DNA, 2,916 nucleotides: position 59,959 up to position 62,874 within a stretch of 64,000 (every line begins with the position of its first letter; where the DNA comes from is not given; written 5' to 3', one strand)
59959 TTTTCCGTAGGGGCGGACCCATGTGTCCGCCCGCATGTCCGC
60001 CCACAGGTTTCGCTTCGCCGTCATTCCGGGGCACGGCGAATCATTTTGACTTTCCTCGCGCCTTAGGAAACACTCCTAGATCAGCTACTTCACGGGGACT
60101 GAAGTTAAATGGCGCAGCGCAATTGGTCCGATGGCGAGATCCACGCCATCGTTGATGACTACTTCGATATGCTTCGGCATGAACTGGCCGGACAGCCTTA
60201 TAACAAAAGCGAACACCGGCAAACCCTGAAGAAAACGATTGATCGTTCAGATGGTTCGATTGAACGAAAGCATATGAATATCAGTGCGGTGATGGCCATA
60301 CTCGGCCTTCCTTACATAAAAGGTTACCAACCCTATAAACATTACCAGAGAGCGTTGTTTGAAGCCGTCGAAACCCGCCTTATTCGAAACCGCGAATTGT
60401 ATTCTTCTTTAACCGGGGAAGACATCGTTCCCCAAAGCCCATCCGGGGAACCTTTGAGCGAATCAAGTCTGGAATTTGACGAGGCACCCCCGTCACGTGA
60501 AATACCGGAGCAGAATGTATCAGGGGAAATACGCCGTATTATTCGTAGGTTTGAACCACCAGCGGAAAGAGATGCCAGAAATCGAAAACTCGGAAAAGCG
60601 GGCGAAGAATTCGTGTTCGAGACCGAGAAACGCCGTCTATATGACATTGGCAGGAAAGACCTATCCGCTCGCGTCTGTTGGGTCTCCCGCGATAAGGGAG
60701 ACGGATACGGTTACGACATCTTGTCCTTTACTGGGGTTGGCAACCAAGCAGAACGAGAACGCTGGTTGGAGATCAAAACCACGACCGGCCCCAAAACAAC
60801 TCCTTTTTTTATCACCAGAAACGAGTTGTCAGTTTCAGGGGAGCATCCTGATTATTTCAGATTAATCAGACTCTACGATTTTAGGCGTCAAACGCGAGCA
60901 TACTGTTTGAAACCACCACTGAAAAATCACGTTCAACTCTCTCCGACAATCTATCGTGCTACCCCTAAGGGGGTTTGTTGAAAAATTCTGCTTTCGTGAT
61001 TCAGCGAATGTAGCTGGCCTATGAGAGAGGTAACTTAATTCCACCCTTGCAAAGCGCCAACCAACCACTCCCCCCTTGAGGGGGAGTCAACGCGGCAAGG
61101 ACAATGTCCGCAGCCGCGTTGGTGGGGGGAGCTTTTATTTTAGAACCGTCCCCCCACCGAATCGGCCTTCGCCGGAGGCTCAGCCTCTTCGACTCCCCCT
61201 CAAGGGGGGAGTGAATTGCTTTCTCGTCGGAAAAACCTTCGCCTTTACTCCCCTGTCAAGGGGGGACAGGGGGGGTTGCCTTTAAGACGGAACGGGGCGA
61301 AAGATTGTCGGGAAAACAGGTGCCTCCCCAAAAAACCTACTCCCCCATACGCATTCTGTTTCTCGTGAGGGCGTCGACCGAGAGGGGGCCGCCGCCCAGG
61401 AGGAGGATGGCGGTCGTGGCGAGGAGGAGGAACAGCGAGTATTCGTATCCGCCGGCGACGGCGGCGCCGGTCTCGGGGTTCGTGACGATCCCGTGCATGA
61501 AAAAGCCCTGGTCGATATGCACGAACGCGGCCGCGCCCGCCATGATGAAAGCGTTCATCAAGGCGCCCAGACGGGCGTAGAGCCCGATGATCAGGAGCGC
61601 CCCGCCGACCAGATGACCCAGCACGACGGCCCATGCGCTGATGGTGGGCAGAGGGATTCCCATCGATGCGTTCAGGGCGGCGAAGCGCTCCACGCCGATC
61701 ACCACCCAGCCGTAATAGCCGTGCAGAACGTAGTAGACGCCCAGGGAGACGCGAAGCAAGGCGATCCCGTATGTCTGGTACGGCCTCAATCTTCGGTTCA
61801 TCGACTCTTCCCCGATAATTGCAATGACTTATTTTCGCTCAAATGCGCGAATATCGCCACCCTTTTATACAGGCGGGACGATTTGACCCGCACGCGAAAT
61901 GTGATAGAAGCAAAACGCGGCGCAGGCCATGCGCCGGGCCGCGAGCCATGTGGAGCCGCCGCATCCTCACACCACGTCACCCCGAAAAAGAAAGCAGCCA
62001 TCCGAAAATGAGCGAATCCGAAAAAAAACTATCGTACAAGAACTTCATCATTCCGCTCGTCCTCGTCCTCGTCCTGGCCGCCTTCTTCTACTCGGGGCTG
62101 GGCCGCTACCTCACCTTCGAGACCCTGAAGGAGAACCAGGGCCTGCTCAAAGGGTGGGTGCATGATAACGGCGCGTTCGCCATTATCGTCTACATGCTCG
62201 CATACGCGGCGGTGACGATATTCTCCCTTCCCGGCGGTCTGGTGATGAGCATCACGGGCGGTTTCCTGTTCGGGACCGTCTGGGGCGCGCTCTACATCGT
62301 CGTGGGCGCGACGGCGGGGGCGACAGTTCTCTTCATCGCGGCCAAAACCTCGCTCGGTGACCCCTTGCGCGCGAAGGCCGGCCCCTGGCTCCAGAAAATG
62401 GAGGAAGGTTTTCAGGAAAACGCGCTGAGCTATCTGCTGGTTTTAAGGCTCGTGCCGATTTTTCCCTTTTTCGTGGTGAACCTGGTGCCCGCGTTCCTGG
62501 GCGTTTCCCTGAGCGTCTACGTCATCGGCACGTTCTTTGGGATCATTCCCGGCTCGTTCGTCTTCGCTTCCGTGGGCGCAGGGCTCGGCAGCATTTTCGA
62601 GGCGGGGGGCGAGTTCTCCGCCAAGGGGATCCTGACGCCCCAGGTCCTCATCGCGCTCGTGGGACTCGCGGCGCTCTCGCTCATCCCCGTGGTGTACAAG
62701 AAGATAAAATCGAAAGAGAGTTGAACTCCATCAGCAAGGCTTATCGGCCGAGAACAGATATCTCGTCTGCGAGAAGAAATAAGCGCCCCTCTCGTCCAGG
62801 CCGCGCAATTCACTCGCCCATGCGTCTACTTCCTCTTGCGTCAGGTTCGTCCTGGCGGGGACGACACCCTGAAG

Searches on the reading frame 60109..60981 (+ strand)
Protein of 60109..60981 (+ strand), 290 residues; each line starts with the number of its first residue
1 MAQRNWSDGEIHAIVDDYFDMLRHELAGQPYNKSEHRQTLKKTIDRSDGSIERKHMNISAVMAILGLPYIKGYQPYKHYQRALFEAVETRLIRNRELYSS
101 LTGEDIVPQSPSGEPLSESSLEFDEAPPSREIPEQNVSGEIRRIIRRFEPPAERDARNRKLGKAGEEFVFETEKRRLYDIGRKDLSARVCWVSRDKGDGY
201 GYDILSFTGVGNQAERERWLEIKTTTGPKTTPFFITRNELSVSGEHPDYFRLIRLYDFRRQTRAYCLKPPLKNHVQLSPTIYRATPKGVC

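Call 79: search_protein_families(library=pfam, proteins=[window:60109-60981:+], max_evalue=0.00001)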
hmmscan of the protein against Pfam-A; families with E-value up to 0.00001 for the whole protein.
window:60109-60981:+ (290 aa): 1 family
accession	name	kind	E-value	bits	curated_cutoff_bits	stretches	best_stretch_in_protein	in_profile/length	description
PF13020.12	NOV_C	-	3.9e-16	59.3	22.1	1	165-265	1-89/91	Protein NO VEIN, C-terminal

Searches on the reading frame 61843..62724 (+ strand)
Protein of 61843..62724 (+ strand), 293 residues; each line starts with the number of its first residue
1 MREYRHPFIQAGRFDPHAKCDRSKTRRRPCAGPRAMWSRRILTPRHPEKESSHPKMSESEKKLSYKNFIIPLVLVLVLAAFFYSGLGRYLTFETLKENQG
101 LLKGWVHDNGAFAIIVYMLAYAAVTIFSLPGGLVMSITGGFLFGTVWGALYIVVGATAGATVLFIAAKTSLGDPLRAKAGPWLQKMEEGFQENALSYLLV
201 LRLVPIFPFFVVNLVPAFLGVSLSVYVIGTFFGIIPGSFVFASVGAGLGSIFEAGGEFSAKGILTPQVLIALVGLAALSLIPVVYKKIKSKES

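Call 79: search_protein_families(library=pfam, proteins=[window:61843-62724:+], max_evalue=0.00001)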
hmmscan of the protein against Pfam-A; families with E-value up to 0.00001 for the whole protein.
window:61843-62724:+ (293 aa): 1 family
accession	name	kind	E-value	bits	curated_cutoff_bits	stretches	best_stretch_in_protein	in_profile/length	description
PF09335.16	VTT_dom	-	1.1e-21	78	33.9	1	132-246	3-122/123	VTT domain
